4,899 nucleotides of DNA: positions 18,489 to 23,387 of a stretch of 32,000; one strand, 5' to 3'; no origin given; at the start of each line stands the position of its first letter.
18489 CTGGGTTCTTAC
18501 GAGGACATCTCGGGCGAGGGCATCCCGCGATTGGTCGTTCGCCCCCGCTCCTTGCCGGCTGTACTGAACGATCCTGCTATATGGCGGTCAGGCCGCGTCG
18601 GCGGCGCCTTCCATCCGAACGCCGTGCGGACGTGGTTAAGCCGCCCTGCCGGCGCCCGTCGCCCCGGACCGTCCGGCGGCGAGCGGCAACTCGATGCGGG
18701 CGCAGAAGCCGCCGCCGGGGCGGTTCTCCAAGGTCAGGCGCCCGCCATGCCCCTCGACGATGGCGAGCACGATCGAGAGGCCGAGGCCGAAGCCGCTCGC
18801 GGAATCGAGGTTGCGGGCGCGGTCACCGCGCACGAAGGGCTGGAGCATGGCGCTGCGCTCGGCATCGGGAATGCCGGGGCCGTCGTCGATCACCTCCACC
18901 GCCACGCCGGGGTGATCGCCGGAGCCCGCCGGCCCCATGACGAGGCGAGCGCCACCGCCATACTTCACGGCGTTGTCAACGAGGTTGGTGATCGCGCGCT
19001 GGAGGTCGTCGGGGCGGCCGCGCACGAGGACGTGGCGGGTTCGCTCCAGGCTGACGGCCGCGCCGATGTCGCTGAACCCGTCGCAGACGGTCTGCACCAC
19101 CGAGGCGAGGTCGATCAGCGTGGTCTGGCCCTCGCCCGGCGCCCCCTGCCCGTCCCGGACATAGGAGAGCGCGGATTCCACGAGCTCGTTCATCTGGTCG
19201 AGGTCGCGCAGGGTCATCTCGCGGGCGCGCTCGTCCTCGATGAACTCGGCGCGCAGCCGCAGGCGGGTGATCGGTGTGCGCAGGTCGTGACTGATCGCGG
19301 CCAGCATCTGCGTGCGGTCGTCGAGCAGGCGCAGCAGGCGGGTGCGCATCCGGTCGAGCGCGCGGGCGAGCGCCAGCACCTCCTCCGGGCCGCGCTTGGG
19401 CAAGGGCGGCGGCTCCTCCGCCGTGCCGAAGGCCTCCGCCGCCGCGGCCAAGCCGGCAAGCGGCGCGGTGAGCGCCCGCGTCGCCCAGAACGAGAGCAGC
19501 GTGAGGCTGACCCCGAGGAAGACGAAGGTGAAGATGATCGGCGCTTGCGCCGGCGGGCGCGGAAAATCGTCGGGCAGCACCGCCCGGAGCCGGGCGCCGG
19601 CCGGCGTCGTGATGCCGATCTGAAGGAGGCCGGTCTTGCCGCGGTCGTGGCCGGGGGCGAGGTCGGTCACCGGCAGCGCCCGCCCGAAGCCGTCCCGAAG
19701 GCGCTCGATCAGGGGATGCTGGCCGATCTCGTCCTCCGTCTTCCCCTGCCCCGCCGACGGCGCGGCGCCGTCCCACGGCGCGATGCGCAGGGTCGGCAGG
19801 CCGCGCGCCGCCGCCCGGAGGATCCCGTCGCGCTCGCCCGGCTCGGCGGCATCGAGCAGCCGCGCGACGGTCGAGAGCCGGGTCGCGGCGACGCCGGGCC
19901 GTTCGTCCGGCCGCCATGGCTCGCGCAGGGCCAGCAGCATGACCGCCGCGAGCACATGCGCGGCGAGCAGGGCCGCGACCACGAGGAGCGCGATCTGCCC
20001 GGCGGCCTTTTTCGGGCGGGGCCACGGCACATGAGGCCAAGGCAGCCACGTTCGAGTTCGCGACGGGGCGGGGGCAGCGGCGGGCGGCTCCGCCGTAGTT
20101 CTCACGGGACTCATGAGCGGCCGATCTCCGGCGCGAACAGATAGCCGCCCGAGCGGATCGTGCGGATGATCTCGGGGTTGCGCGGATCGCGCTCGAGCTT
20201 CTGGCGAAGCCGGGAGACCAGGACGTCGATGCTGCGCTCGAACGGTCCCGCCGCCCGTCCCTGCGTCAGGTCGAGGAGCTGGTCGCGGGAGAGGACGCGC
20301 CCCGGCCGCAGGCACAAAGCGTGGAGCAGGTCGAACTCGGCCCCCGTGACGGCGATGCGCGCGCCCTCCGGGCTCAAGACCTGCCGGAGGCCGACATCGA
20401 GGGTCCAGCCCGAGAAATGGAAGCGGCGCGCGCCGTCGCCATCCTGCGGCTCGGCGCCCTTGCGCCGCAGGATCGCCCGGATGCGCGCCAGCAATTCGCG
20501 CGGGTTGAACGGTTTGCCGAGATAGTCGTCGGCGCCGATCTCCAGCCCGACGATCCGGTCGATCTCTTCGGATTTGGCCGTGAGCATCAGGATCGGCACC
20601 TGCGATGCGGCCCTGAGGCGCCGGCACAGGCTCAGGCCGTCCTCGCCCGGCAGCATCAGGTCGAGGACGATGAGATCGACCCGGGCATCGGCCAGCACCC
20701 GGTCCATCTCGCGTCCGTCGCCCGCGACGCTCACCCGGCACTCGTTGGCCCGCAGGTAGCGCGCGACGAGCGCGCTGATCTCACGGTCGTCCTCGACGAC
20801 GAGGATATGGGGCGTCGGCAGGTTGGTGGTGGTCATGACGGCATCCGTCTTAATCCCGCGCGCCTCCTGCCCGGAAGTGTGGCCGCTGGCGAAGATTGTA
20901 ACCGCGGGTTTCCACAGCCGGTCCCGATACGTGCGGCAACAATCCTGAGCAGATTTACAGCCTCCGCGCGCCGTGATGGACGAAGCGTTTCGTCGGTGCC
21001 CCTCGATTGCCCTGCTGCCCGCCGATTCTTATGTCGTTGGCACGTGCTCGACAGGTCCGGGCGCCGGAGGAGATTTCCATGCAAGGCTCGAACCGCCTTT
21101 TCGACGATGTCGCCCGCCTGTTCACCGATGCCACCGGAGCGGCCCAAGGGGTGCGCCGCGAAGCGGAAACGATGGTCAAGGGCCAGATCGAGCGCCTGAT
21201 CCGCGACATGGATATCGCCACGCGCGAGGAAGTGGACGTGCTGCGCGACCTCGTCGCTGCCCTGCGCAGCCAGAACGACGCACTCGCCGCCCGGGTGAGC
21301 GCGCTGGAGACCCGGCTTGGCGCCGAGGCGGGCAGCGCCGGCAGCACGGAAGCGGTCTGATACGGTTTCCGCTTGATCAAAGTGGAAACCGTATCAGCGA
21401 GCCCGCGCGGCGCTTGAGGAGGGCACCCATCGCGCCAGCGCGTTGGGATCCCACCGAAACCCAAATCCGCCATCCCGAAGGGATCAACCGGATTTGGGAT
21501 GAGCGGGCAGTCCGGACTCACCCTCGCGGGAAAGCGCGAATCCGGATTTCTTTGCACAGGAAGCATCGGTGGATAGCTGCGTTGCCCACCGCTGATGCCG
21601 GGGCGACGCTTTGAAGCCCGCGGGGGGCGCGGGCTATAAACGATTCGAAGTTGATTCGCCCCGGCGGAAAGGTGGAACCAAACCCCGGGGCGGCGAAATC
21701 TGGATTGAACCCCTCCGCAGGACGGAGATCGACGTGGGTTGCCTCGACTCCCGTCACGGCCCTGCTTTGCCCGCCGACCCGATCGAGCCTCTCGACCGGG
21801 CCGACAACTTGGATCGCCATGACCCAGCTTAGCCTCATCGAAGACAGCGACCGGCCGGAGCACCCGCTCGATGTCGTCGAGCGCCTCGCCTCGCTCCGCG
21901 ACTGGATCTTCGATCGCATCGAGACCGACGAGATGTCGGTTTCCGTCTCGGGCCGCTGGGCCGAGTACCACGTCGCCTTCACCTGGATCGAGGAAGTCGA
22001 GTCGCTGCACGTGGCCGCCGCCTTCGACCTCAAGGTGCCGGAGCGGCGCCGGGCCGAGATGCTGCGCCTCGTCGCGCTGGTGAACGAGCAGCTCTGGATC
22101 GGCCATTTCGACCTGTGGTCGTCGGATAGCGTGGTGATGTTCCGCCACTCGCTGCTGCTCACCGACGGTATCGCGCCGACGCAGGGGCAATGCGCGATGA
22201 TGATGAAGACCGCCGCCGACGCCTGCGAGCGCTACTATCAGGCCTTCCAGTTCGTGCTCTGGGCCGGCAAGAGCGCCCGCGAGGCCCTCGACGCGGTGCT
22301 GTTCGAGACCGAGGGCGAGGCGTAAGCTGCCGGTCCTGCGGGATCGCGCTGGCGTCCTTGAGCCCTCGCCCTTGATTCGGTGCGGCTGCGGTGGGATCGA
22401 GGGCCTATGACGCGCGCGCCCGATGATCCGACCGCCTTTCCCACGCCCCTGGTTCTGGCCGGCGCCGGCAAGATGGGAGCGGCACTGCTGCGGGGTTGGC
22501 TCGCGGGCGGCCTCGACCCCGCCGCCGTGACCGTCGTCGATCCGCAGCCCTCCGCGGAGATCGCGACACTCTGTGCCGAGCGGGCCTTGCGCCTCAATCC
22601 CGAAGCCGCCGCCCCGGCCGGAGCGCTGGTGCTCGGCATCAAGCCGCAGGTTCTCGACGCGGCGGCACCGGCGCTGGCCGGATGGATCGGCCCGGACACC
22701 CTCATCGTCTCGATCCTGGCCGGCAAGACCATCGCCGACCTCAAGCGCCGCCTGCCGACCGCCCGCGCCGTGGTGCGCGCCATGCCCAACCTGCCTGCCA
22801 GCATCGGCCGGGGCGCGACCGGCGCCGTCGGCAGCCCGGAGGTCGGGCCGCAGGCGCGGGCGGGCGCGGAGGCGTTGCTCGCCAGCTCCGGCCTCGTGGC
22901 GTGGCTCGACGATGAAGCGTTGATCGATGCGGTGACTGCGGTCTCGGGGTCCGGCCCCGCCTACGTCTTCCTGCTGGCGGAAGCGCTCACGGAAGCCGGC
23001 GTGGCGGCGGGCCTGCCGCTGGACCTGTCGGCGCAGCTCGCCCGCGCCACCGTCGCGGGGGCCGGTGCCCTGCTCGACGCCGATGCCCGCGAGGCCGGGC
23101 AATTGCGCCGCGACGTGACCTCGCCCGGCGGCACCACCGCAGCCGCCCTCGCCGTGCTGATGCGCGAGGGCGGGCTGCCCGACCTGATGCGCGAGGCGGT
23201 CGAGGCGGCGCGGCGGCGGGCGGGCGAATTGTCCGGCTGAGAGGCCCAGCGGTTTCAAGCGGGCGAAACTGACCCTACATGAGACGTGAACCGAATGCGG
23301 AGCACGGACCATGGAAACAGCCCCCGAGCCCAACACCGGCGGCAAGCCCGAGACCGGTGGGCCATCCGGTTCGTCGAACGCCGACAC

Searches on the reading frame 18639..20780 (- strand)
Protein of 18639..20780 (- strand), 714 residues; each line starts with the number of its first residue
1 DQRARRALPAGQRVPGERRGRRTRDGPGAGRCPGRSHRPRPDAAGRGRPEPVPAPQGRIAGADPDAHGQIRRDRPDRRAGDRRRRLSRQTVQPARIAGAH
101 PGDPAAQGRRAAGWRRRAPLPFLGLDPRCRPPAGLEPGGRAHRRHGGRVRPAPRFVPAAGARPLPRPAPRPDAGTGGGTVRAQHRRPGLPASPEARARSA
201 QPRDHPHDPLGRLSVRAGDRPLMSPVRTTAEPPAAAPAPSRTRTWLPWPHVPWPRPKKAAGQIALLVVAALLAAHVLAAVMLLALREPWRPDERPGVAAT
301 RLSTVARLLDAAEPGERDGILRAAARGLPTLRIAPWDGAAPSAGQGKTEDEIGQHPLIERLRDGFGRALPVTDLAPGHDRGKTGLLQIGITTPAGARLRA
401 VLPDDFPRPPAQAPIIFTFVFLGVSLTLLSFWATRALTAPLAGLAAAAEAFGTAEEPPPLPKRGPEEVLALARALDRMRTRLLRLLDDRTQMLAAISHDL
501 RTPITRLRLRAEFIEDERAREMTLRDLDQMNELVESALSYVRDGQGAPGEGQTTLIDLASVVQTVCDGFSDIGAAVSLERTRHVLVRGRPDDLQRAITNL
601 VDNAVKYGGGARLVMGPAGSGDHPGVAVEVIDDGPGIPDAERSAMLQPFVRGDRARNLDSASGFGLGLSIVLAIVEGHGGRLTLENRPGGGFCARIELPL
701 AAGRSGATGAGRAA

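Call 23: search_protein_families(library=pfam, proteins=[window:18639-20780:-], max_evalue=0.001)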
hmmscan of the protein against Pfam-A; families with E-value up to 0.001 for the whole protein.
window:18639-20780:- (714 aa): 3 families
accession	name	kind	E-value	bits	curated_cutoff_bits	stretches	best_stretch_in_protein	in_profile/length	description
PF02518.31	HATPase_c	-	2.6e-22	79.8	26.4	1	589-701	2-110/111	Histidine kinase-, DNA gyrase B-, and HSP90-like ATPase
PF00512.31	HisKA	-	8.5e-11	42.2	26.9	1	489-545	2-65/66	His Kinase A (phospho-acceptor) domain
PF00672.30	HAMP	-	2.5e-06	28.2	25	1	432-483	1-52/53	HAMP domain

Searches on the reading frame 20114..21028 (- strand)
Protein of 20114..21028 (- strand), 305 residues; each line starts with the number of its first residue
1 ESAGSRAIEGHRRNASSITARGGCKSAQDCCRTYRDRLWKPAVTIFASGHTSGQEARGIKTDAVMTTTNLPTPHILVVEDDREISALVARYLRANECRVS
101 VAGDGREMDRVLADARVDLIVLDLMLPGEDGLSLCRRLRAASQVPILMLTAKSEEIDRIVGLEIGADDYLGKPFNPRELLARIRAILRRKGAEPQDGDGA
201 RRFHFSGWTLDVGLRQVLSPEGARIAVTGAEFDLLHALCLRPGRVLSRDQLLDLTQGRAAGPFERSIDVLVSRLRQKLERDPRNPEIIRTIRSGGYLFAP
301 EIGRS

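Call 23: search_protein_families(library=pfam, proteins=[window:20114-21028:-], max_evalue=0.001)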
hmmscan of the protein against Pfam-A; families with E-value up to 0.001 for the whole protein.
window:20114-21028:- (305 aa): 2 families
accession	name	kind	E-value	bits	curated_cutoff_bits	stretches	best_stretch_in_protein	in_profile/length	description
PF00072.30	Response_reg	-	1.7e-28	99.5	30.2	1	75-184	1-111/111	Response regulator receiver domain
PF00486.34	Trans_reg_C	-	1.8e-22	79.7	26.2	1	223-298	2-77/77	Transcriptional regulatory protein, C terminal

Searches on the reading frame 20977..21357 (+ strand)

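Call 23: search_protein_families(library=pfam, proteins=[window:20977-21357:+], max_evalue=0.001)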
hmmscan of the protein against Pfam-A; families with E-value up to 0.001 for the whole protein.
window:20977-21357:+ (127 aa): 1 family
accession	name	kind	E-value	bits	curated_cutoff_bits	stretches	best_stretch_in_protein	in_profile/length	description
PF04380.18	BMFP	-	2.9e-21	76.1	37.2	1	38-111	3-76/77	Membrane fusogenic activity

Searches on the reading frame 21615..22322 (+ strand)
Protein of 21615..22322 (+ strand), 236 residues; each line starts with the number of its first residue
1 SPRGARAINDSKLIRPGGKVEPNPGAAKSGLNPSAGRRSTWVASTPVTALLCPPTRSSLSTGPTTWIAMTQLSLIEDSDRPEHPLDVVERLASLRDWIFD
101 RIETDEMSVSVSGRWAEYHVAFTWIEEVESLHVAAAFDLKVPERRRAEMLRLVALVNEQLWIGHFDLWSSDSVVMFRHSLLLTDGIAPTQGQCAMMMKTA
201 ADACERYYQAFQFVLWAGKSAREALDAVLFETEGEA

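Call 23: search_protein_families(library=pfam, proteins=[window:21615-22322:+], max_evalue=0.001)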
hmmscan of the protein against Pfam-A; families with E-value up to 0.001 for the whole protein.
window:21615-22322:+ (236 aa): 1 family
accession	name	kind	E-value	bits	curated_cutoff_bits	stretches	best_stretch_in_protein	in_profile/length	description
PF10722.14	YbjN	-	1.3e-29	103.4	22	1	84-213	1-126/126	Putative bacterial sensory transduction regulator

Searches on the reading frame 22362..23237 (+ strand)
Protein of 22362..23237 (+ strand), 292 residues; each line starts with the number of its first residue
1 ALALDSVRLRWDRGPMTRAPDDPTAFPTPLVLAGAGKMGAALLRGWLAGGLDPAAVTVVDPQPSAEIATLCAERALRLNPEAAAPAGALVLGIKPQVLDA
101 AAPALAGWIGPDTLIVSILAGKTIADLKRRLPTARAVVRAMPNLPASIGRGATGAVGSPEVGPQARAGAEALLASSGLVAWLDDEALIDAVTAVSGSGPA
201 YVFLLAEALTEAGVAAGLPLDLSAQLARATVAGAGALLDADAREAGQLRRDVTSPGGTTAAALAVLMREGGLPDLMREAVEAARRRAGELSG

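Call 23: search_protein_families(library=pfam, proteins=[window:22362-23237:+], max_evalue=0.001)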
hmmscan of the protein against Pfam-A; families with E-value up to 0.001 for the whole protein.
window:22362-23237:+ (292 aa): 2 families
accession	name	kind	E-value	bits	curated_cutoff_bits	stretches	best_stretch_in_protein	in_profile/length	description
PF14748.11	P5CR_dimer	-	2.7e-32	111.6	25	1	185-290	1-105/105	Pyrroline-5-carboxylate reductase dimerisation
PF03807.23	F420_oxidored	-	1.5e-07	32.4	21.6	1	32-121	5-94/94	NADP oxidoreductase coenzyme F420-dependent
